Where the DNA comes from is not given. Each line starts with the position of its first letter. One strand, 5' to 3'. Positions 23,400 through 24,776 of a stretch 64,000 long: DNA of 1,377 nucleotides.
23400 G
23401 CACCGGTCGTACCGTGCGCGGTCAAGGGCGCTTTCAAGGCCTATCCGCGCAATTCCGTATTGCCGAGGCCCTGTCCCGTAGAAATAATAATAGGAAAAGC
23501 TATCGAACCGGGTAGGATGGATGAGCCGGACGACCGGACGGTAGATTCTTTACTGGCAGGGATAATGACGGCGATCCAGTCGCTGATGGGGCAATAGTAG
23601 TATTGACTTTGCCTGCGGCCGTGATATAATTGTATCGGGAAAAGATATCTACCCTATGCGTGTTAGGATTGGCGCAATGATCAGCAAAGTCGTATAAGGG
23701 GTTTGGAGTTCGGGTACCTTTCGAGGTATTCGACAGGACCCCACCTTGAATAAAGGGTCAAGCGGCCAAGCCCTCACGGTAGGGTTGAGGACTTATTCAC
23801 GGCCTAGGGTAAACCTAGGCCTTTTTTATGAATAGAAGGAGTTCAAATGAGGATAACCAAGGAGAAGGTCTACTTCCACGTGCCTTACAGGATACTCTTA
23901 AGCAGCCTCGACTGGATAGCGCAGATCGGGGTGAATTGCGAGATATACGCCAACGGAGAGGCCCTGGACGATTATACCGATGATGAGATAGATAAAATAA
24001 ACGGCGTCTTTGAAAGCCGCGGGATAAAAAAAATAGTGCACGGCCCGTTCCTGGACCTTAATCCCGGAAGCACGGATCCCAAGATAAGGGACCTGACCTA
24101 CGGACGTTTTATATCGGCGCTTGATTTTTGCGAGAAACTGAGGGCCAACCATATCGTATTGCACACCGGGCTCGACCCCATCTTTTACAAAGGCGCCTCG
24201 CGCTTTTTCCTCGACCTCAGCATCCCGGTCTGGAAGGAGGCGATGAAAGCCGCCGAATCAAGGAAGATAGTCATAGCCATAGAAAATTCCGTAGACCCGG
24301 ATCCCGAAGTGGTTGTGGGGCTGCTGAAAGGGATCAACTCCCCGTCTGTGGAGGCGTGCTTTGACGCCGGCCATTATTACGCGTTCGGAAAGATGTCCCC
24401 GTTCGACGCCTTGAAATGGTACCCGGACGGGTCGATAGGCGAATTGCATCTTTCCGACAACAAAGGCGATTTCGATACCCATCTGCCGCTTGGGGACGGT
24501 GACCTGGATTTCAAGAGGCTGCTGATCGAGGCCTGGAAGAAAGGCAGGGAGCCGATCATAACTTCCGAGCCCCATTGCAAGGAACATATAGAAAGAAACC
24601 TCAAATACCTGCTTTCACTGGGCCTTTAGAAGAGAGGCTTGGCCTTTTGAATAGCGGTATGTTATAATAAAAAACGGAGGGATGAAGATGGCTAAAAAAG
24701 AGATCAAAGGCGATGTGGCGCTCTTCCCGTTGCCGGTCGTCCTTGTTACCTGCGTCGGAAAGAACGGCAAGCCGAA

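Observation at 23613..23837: Promoter-to-terminator structured RNA (~190 nt): 6S-like sRNA or a riboswitch-type leader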

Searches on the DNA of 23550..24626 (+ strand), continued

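Call 38: search_with_rna_model(model_id=R1, source=L030, filters=off, max_evalue=10, show_alignments=1)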
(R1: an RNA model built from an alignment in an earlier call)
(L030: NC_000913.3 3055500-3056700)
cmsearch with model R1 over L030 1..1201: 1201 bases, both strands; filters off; matches with E-value up to 10: 10.
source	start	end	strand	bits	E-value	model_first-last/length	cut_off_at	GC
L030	481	673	+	7.7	0.053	1-189/189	no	0.54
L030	728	862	-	5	0.24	1-189/189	no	0.53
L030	236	299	-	0.3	3.2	1-189/189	no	0.41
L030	170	203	-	0.2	3.3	10-149/189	no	0.59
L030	11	29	-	-0.1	3.9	1-189/189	no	0.42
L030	417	437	-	-0.6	5.1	1-189/189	no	0.24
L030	418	449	+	-0.8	5.8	1-189/189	no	0.25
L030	615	635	-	-1.2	7.2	72-93/189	no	0.52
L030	797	868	+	-1.6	9.1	1-189/189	no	0.54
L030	1055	1109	-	-1.8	9.9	40-121/189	no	0.53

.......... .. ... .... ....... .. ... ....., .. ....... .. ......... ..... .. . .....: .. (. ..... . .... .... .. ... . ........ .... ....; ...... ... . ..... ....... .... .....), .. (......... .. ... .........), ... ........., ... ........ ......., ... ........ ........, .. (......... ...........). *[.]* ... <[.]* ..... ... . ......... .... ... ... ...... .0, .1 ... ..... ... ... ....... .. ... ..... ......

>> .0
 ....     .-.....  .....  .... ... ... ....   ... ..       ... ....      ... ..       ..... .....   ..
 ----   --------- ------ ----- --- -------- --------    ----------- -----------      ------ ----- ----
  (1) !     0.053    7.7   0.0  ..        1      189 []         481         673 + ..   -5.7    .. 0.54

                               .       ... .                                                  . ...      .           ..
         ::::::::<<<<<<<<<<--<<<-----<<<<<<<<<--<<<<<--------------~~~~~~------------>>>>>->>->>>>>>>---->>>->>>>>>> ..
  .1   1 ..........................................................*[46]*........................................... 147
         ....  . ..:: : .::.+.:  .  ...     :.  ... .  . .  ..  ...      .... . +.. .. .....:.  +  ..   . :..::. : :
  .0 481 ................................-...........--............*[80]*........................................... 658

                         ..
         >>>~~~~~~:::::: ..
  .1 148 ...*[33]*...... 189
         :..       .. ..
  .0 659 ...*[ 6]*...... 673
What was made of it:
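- On 6S RNA (RF00013): R1's top hit is at 481-673, over ssrS at 484-666, but only at 7.7 bits and E 0.053, which is not significant (call 38).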

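Call 42: search_rna_families(source=L010, start=3700, end=4000, threshold=evalue, max_evalue=10, show_alignments=1)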
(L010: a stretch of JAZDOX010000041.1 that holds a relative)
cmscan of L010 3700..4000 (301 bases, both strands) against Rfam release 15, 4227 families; matches with E-value up to 10: 1.
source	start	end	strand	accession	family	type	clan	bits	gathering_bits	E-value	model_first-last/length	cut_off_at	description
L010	3744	3854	-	RF02392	sau-53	Gene; sRNA;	-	11.6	100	7.2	1-192/192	no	Staphylococcus sRNA sau-53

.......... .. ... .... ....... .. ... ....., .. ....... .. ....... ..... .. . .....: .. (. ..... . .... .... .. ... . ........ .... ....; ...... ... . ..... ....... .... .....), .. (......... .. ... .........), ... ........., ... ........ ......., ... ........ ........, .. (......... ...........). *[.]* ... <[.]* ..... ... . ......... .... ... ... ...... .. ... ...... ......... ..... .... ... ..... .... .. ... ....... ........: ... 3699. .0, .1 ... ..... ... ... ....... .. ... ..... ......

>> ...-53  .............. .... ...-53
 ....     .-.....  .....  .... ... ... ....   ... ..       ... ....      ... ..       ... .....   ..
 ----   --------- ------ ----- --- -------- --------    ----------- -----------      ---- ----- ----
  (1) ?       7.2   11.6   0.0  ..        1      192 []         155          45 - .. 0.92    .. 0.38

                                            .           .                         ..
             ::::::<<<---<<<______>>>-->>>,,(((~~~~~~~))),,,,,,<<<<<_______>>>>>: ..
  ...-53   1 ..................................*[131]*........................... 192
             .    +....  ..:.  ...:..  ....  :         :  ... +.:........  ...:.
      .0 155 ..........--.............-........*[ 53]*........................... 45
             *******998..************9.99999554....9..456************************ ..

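Call 48: search_with_rna_model(model_id=R1, sources=[L031, L033, L034, L035, L036, L037], max_evalue=1)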
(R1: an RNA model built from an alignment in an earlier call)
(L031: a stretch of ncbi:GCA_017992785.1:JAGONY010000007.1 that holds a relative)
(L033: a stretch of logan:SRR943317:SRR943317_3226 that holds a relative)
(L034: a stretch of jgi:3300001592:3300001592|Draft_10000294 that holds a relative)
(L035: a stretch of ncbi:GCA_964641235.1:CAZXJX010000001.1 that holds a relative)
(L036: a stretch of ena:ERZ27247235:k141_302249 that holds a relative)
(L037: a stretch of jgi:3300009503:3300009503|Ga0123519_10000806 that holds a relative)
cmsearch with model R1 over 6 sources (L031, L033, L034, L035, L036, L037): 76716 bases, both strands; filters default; matches with E-value up to 1: 4.
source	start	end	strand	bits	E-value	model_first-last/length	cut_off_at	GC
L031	5786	5981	+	185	8.4e-43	1-189/189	no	0.59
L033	5784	5977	+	180.2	1.1e-41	1-189/189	no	0.53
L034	5784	5977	+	180.2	1.1e-41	1-189/189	no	0.53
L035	4035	4263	+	101.3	1e-22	1-189/189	no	0.45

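Call 53: search_with_rna_model(model_id=R1, sources=[L038, L039, L040, L041], max_evalue=1, show_alignments=2)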
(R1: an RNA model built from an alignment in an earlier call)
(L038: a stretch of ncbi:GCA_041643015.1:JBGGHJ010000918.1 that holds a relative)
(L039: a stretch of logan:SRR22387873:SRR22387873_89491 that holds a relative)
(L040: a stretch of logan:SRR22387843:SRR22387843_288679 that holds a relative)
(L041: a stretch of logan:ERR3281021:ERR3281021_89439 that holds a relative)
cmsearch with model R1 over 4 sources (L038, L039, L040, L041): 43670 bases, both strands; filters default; matches with E-value up to 1: 4.
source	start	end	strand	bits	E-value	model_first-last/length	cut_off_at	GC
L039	1863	2068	+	138.4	7.3e-32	1-189/189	no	0.48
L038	5772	5971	+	129.1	1.3e-29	1-189/189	no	0.5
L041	85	292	+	106.5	3.5e-24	1-189/189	no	0.43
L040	4061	4255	+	102.9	2.6e-23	1-189/189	no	0.44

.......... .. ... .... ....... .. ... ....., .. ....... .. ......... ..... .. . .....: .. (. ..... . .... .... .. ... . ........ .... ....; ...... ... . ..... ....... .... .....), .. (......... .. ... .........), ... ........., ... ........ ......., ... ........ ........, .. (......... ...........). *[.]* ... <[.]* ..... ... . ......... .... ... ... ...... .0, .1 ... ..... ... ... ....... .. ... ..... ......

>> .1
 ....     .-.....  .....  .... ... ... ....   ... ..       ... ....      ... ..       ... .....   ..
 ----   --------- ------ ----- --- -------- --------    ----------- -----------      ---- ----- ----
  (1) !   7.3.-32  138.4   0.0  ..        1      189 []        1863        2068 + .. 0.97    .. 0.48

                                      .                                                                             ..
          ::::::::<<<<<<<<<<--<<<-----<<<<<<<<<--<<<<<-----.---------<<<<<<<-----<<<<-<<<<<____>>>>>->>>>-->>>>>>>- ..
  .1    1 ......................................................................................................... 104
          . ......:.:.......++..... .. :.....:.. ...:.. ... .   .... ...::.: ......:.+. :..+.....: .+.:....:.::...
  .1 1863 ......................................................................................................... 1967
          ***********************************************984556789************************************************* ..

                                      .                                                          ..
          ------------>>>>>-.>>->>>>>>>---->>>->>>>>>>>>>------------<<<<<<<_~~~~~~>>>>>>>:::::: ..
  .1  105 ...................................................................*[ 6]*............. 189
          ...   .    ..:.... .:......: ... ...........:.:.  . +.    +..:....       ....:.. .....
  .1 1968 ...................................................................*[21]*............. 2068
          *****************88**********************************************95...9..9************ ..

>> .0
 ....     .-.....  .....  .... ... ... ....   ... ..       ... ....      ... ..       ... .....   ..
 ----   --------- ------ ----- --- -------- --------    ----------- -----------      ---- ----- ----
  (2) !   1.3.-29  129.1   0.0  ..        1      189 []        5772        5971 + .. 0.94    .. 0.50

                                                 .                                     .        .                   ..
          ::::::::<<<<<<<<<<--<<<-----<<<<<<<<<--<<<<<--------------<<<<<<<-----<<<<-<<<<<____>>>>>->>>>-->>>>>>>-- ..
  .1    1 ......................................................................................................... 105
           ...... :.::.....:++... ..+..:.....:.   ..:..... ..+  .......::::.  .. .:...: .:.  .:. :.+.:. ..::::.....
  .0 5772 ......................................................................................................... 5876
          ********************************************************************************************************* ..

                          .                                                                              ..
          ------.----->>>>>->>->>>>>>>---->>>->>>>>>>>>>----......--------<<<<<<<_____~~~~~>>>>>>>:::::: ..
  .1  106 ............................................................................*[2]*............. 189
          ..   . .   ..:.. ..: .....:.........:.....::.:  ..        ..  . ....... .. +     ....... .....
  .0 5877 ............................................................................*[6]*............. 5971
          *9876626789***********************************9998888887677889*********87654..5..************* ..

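Call 54: search_rna_families(sources=[L033, L035, L038, L039, L041], threshold=evalue, max_evalue=10, show_alignments=0)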
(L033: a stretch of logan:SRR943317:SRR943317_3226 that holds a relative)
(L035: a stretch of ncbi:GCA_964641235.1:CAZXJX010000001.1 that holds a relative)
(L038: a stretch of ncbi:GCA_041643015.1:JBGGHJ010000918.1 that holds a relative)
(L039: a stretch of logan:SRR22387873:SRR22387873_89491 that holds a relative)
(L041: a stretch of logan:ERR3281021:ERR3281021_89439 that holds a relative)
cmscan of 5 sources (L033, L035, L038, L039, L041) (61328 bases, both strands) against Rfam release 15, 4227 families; matches with E-value up to 10: 7.
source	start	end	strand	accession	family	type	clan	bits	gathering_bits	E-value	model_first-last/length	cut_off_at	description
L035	4038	4189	+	RF00013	6S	Gene;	-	35.4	46.4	0.0015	1-187/187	no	6S / SsrS RNA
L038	5775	5928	+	RF00013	6S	Gene;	-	27.4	46.4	0.12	1-187/187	no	6S / SsrS RNA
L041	4414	4473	-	RF00066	U7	Gene; snRNA;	-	20.7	34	4.2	1-62/62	no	U7 small nuclear RNA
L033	12274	12345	+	RF00521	SAM_alpha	Cis-reg; riboswitch;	-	20.3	36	3.4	1-79/79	no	Alpha-proteobacteria SAM riboswitch aptamer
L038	10102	10176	+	RF00521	SAM_alpha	Cis-reg; riboswitch;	-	18.9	36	7.7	1-79/79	no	Alpha-proteobacteria SAM riboswitch aptamer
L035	10809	10870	+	RF01962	RMST_1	Gene; lncRNA;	-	18.2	40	8.8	1-61/61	no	Rhabdomyosarcoma 2 associated transcript conserved region 1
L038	6241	6417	-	RF01460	rliH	Gene; sRNA;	-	15.3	100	4.8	1-429/429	no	Listeria sRNA rliH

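Call 56: search_with_rna_model(model_id=R1, sources=[window, L001, L004, L005, L006, L007, L008, L010, L012, L024, L029, L033, L035, L038, L039, L040, L041], max_evalue=1e-10, make_alignment=true)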
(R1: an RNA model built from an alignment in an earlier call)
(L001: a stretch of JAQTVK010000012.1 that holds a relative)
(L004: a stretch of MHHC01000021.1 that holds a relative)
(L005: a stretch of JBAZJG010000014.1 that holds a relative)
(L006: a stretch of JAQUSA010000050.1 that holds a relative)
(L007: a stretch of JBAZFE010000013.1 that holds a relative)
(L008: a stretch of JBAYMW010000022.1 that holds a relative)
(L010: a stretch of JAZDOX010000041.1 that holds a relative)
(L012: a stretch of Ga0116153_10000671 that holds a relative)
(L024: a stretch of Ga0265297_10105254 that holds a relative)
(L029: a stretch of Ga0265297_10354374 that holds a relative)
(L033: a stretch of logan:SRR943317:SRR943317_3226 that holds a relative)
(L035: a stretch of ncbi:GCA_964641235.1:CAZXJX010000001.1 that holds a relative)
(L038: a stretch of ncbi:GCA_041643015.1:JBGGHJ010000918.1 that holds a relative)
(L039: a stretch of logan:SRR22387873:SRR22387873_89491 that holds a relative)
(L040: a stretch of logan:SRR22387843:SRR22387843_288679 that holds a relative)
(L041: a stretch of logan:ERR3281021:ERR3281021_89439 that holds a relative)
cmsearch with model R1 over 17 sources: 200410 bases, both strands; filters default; matches with E-value up to 1e-10: 17.
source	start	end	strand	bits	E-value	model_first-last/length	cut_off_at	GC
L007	3762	3957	+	200.8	3.5e-46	1-189/189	no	0.55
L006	3759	3957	+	200.6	3.8e-46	1-189/189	no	0.55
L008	3209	3404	+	198.6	1.2e-45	1-189/189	no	0.54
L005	3761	3957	+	198.1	1.5e-45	1-189/189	no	0.57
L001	2070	2257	+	193.3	2.2e-44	1-189/189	no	0.48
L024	793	988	+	190.5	1e-43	1-189/189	no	0.57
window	23640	23827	+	188.2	3.7e-43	1-189/189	no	0.49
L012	857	1052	-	185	2.2e-42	1-189/189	no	0.59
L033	5784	5977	+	180.2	3e-41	1-189/189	no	0.53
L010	3757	3946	+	178.8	6.6e-41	1-189/189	no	0.41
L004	3789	3985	+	167.7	3.1e-38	1-189/189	no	0.48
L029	61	254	-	143.2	2.4e-32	1-189/189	no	0.51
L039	1863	2068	+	138.4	3.3e-31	1-189/189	no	0.48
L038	5772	5971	+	129.1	6e-29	1-189/189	no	0.5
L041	85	292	+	106.5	1.6e-23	1-189/189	no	0.43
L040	4061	4255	+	102.9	1.2e-22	1-189/189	no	0.44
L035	4035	4263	+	101.3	2.7e-22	1-189/189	no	0.45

Alignment A5: 17 matches aligned to the model, 280 columns, each read 5' to 3' on its own strand. Consensus structure (alignment columns), stored with it:
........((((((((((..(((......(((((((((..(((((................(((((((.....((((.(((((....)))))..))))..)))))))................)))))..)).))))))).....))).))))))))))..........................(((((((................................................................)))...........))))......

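Call 69: build_rna_model(alignment_id=A6)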
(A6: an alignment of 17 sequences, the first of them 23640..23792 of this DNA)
Model R2 built from alignment A6 (17 sequences, 161 columns); structure: RNAalifold consensus.
model positions 154; base pairs 41; branch points 0; effective number of sequences 1.49; information 0.59 bits per position. Calibrated on 0.2 Mb of random sequence (short: E-values are rough).
structure used (alignment columns):
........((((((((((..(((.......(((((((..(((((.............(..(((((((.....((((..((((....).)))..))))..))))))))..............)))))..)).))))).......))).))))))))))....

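Call 70: search_with_rna_model(model_id=R2, source=L030, filters=off, max_evalue=10, show_alignments=1)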
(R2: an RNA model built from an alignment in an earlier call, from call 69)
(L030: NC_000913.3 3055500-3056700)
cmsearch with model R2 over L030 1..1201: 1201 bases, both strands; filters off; matches with E-value up to 10: 10.
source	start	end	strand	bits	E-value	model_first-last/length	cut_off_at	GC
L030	746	862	-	5.6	0.24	1-154/154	no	0.56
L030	909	936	-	3.1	1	1-154/154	no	0.61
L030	726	780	+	2.8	1.2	1-154/154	no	0.49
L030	437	482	+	2.8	1.2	1-154/154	no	0.41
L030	1009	1146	+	2.1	1.9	1-154/154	no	0.52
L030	164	212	-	1.7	2.4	1-154/154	no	0.59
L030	829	850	+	1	3.7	72-93/154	no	0.64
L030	286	388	+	0.4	5.2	1-154/154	no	0.45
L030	277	306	-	-0.1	6.9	1-154/154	no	0.4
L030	495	534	-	-0.2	7.2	1-154/154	no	0.55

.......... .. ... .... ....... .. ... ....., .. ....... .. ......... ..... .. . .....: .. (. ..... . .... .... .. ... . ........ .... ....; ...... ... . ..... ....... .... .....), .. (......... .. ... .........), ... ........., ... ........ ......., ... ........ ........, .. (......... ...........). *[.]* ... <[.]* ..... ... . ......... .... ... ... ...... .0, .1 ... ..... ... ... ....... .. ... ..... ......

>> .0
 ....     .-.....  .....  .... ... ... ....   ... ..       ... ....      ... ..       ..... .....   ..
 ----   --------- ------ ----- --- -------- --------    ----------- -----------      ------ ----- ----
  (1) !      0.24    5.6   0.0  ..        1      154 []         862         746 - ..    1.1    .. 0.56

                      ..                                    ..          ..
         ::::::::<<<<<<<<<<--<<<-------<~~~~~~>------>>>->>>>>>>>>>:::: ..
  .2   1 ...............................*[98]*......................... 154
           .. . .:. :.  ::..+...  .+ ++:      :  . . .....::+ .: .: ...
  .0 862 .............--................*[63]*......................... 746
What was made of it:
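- On 6S RNA (RF00013): R2 gives no hit on ssrS (call 70).
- The body-only model R2 does not find it (calls 38, 70). The reverse searches are negative or not significant (calls 38, 70).
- Tried and rejected: R2 gave nothing (calls 38, 70).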

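Call 71: search_with_rna_model(model_id=R2, sources=[window, L002, L003, L009, L036, L037, L011, L013, L014, L016, L018, L020, L021, L022, L023, L025, L027], max_evalue=1)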
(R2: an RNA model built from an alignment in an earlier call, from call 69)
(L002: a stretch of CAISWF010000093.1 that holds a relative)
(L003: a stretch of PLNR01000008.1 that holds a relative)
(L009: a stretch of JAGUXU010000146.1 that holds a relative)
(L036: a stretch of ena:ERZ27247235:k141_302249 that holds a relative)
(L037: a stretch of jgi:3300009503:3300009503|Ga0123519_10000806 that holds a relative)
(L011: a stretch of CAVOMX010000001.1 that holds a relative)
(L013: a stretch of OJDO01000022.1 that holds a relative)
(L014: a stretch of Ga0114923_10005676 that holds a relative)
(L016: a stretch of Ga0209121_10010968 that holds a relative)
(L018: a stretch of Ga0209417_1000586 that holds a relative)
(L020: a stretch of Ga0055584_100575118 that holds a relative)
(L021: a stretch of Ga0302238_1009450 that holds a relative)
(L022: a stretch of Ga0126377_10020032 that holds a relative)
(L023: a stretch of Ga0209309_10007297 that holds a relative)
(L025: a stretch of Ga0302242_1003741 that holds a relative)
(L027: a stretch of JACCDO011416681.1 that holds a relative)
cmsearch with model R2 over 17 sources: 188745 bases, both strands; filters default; matches with E-value up to 1: 1.
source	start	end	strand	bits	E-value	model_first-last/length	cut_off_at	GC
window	23640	23792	+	145.8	3.2e-35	1-154/154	no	0.5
